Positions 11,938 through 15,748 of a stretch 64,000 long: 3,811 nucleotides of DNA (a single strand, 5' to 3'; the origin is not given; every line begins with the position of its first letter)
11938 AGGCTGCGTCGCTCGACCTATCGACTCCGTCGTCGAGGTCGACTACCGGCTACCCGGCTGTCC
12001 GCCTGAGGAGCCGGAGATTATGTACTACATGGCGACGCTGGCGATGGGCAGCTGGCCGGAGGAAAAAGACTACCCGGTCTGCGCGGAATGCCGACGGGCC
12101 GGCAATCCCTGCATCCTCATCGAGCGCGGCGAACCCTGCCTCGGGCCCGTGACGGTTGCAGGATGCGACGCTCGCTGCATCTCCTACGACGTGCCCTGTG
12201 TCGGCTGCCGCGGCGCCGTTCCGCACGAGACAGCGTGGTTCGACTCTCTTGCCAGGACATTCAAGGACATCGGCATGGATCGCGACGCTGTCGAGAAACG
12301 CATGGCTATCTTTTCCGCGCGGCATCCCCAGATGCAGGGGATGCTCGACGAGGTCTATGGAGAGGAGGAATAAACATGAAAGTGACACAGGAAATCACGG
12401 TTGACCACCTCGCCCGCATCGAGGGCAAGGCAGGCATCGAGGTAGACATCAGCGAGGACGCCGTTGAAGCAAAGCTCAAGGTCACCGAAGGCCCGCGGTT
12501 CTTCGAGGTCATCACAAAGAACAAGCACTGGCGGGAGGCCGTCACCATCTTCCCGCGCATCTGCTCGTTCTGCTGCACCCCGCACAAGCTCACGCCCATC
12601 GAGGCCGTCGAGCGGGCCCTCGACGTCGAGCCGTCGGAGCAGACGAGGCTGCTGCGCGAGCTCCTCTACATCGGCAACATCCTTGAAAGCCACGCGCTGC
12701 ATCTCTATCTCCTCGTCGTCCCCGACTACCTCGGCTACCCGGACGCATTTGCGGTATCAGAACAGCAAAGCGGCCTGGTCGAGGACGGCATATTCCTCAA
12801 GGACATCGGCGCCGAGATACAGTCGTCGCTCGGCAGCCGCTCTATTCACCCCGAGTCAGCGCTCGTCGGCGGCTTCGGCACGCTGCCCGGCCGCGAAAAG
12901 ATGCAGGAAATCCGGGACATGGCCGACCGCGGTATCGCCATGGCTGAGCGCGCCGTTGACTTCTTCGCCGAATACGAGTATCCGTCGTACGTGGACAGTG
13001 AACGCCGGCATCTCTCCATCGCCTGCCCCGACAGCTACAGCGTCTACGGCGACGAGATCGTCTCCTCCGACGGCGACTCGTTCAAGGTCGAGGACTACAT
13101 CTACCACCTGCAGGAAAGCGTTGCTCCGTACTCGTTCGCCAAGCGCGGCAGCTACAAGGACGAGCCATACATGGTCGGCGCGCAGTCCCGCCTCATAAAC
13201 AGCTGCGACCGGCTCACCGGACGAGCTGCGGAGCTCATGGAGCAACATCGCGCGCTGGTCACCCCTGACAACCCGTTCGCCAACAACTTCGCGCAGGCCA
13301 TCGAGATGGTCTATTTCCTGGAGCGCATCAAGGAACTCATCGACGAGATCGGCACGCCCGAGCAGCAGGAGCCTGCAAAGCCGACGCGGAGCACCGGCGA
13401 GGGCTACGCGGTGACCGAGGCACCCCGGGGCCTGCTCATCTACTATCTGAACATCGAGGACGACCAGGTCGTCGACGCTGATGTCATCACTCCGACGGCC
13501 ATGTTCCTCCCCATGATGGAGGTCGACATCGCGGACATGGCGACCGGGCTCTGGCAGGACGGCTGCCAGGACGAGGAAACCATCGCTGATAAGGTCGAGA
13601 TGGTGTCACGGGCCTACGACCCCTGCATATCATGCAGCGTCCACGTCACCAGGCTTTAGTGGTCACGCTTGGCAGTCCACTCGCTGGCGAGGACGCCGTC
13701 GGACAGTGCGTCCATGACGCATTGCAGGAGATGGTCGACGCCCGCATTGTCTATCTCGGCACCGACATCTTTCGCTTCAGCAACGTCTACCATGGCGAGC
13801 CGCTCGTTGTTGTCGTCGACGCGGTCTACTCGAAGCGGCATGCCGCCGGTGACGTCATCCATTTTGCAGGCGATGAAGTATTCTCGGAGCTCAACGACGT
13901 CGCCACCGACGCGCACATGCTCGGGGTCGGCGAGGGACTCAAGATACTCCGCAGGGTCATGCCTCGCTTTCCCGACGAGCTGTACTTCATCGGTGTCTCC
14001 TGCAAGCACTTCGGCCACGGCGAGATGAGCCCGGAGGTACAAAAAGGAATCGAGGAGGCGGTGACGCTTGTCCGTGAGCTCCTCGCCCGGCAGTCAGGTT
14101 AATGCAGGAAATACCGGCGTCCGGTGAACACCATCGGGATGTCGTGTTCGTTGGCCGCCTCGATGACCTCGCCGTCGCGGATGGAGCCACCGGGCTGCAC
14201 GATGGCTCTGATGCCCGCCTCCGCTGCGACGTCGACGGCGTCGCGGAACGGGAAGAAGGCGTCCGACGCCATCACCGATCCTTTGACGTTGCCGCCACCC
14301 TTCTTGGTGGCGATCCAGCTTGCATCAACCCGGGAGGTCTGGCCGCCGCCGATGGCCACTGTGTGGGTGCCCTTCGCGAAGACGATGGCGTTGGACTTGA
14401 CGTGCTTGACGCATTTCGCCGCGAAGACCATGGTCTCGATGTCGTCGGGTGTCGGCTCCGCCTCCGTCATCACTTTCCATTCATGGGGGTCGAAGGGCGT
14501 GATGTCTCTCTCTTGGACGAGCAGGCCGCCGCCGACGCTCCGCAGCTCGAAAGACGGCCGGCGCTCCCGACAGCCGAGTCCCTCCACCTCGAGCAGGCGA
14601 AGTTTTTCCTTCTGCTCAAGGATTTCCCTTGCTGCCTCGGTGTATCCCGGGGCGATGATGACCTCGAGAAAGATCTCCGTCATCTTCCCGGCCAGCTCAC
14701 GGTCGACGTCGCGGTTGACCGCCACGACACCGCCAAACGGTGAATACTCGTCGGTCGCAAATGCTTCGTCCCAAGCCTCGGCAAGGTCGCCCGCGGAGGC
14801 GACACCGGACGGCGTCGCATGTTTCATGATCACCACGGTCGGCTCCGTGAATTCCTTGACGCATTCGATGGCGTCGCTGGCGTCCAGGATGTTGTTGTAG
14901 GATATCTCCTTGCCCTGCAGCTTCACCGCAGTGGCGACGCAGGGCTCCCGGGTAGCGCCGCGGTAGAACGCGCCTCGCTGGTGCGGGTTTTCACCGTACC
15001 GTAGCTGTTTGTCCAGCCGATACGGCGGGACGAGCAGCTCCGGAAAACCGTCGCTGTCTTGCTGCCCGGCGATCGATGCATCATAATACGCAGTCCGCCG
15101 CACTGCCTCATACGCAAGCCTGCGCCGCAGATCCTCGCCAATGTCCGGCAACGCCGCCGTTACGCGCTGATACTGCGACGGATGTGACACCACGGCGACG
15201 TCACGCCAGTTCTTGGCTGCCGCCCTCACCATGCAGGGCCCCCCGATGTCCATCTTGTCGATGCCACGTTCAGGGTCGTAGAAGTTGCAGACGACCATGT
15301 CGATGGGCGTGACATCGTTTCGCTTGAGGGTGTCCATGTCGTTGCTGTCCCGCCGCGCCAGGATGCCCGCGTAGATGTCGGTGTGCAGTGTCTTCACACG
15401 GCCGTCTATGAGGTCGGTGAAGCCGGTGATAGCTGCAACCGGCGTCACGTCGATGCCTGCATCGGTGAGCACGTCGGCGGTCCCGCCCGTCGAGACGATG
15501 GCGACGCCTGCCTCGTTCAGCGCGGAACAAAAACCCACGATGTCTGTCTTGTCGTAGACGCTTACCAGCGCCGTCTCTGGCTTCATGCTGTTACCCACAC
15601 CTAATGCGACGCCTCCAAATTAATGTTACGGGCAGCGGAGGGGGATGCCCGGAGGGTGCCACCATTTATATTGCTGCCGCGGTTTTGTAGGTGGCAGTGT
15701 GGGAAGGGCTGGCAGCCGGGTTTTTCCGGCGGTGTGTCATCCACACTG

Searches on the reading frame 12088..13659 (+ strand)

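Call 29: search_protein_families(library=pfam, proteins=[window:12088-13659:+], max_evalue=0.00001)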
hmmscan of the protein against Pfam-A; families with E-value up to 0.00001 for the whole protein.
window:12088-13659:+ (523 aa): 1 family
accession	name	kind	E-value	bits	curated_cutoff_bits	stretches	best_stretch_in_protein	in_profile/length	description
PF00374.24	NiFeSe_Hases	-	1.4e-29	103.8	25.8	2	137-221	1-85/508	Nickel-dependent hydrogenase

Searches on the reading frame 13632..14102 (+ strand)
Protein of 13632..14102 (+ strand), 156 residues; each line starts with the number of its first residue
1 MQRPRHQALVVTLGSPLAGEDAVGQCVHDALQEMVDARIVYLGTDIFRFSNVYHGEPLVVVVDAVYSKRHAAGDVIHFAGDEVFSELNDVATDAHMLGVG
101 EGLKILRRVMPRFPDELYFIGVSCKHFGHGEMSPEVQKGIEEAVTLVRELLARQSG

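Call 30: search_protein_families(library=pfam, proteins=[window:13632-14102:+], max_evalue=0.00001)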
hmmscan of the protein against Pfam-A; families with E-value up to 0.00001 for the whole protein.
window:13632-14102:+ (156 aa): 1 family
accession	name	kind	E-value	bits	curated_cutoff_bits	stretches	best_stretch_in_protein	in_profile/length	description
PF01750.23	HycI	-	9.2e-11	42.1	23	1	37-147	17-127/130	Hydrogenase maturation protease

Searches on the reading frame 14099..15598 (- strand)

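Call 30: search_protein_families(library=pfam, proteins=[window:14099-15598:-], max_evalue=0.00001)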
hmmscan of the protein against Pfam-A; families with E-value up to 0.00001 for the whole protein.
window:14099-15598:- (499 aa): 2 families
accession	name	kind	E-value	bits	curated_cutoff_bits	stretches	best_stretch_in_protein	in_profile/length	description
PF01808.24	AICARFT_IMPCHas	-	2.6e-106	356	25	1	127-433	1-311/311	AICARFT/IMPCHase bienzyme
PF02142.27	MGS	-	1.6e-13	51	24.1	1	20-110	2-72/94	MGS-like domain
